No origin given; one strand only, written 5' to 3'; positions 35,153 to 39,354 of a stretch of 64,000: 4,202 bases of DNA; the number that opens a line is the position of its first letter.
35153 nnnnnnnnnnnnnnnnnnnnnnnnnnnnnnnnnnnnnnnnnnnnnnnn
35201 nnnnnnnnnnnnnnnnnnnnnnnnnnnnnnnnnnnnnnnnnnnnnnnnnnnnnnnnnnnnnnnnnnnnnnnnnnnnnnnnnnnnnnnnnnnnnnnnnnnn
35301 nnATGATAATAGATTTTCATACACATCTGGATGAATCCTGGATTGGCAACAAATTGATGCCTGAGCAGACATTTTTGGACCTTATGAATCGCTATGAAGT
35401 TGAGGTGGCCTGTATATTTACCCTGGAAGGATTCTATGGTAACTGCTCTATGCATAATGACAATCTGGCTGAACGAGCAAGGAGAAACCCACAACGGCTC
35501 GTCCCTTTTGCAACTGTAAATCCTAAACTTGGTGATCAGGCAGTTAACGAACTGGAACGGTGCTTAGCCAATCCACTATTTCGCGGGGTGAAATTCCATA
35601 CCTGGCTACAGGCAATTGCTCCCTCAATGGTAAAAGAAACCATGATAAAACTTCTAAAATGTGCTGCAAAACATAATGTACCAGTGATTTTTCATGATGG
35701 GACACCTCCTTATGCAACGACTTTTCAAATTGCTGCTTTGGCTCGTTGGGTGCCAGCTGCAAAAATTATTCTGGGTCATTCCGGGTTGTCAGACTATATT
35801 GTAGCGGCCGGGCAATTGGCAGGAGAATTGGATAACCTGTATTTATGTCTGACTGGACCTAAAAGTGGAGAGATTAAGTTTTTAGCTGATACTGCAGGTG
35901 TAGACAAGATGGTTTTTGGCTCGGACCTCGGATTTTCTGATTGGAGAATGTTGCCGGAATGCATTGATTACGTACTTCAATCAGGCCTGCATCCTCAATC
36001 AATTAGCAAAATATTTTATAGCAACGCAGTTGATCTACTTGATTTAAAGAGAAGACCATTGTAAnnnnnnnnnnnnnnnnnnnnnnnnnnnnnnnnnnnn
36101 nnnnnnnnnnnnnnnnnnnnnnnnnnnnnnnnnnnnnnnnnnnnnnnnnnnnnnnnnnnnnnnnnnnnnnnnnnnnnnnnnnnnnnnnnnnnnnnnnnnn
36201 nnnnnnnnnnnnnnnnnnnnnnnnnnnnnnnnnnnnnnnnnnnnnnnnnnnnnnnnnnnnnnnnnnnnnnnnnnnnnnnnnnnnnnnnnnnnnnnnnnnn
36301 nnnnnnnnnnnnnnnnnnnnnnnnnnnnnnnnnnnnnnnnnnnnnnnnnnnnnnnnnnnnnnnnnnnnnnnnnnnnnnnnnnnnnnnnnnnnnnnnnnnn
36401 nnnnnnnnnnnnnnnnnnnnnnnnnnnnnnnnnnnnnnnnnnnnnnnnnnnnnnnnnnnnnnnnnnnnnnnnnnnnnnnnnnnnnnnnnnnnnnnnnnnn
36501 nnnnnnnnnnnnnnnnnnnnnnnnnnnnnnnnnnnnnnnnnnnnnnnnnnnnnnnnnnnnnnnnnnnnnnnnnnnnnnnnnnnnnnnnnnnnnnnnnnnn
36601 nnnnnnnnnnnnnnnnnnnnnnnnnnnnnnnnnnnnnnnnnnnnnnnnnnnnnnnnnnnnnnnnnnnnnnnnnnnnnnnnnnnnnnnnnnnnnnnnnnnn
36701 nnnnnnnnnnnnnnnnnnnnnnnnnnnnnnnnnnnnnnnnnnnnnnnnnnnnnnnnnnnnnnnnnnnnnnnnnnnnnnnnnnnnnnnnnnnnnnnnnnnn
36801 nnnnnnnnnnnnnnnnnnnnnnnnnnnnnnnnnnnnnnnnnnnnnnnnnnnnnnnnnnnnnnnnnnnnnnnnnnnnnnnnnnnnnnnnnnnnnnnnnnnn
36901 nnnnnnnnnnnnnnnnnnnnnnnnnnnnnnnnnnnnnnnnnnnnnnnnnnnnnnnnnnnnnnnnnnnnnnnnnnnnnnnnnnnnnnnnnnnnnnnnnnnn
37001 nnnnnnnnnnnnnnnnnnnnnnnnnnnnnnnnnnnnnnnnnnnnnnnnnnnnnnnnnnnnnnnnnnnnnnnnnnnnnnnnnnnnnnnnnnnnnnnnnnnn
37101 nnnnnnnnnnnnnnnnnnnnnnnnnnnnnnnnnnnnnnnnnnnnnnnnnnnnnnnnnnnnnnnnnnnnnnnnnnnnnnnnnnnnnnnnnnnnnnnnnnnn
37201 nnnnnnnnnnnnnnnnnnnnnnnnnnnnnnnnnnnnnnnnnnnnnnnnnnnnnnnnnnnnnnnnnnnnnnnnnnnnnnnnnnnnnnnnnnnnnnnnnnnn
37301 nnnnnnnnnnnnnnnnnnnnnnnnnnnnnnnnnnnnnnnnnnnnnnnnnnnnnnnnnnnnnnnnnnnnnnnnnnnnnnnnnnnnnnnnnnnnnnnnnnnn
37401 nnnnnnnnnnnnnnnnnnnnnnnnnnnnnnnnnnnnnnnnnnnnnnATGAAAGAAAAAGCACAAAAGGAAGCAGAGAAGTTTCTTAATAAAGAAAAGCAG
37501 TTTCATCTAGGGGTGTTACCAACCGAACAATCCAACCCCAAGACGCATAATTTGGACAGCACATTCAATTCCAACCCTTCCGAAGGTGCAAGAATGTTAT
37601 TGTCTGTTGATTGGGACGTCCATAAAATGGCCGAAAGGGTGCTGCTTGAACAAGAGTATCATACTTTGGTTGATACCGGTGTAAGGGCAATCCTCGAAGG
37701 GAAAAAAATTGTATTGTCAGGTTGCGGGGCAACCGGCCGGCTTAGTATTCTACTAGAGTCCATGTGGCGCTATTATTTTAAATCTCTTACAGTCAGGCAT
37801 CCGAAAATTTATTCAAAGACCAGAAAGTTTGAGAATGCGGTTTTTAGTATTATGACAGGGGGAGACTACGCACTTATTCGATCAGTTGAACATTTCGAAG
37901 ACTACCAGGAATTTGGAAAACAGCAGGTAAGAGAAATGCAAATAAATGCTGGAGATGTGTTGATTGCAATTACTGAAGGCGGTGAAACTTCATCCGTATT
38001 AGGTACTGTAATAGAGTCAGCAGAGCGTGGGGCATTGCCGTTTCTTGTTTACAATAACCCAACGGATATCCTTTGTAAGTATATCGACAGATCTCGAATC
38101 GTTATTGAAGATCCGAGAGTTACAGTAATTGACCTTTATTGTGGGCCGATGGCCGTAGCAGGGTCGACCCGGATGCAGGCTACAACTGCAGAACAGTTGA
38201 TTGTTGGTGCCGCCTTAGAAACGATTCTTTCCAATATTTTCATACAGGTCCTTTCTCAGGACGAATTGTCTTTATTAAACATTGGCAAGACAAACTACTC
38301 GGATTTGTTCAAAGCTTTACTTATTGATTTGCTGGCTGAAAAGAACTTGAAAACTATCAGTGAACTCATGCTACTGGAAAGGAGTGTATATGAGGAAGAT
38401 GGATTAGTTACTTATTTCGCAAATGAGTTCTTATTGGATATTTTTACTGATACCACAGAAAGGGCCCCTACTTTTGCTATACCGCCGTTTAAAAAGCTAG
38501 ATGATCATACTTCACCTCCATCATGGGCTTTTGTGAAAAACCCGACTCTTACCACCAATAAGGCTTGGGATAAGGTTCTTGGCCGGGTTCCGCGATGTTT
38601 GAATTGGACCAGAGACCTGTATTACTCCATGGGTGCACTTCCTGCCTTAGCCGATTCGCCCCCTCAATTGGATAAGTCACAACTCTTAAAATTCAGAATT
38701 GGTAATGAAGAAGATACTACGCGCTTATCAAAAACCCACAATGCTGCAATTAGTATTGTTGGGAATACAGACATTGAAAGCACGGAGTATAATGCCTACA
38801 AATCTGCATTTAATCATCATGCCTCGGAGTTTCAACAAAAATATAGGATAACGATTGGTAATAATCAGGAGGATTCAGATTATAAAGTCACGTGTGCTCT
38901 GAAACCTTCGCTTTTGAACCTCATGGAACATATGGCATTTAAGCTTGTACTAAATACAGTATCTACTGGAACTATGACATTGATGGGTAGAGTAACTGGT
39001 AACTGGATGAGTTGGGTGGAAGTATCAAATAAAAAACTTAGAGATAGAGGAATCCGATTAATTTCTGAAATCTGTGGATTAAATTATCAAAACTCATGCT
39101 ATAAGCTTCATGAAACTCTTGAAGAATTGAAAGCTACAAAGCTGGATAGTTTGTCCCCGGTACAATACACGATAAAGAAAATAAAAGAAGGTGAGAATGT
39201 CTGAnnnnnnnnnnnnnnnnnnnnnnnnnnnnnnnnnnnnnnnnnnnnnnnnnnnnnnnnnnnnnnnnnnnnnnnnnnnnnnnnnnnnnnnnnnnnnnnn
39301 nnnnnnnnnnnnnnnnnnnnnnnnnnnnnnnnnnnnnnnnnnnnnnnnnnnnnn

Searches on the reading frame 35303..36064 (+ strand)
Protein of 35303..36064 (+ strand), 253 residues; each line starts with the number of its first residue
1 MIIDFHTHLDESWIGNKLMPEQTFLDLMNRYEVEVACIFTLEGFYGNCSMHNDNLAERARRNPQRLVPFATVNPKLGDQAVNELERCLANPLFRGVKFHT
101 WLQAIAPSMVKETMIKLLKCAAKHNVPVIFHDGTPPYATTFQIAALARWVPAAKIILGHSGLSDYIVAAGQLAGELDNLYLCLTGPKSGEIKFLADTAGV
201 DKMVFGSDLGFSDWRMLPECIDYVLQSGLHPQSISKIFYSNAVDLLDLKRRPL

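Call 7: search_protein_families(library=pfam, proteins=[window:35303-36064:+], max_evalue=0.001)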
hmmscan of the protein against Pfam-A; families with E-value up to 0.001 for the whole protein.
window:35303-36064:+ (253 aa): 1 family
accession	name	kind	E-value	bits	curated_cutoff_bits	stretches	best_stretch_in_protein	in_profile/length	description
PF04909.20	Amidohydro_2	-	9.9e-23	81.7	26.4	1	3-248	1-289/289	Amidohydrolase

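Call 45: search_protein_families(library=ncbifam, proteins=[window:35303-36064:+], max_evalue=0.00001)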
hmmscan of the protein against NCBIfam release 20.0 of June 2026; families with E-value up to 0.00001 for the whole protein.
window:35303-36064:+ (253 aa): 0 families

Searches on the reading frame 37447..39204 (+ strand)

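Call 7: search_protein_families(library=pfam, proteins=[window:37447-39204:+], max_evalue=0.001)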
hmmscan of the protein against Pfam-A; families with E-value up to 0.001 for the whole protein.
window:37447-39204:+ (585 aa): 3 families
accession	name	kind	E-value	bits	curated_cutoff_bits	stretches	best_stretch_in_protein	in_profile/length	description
PF22645.1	GKRP_SIS_N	-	1.4e-11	44.6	27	1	80-187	11-108/113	Glucokinase regulatory protein N-terminal SIS domain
PF13580.11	SIS_2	-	0.00042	20.8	27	0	139-196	77-131/138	SIS domain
PF01380.27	SIS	-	0.00061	20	25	0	165-225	50-110/131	SIS domain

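Call 45: search_protein_families(library=ncbifam, proteins=[window:37447-39204:+], max_evalue=0.00001)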
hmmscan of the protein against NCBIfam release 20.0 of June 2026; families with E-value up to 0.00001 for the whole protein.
window:37447-39204:+ (585 aa): 3 families
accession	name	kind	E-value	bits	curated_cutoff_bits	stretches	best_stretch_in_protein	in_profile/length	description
NF003915.0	PRK05441.1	subfamily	1.9e-40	138.7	168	2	130-254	93-206/300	N-acetylmuramic acid 6-phosphate etherase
TIGR00274.1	TIGR00274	equivalog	3.1e-34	118.4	302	2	25-253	2-200/291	N-acetylmuramic acid 6-phosphate etherase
NF009222.0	PRK12570.1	subfamily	4.7e-30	104.5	255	2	15-254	4-213/307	N-acetylmuramic acid 6-phosphate etherase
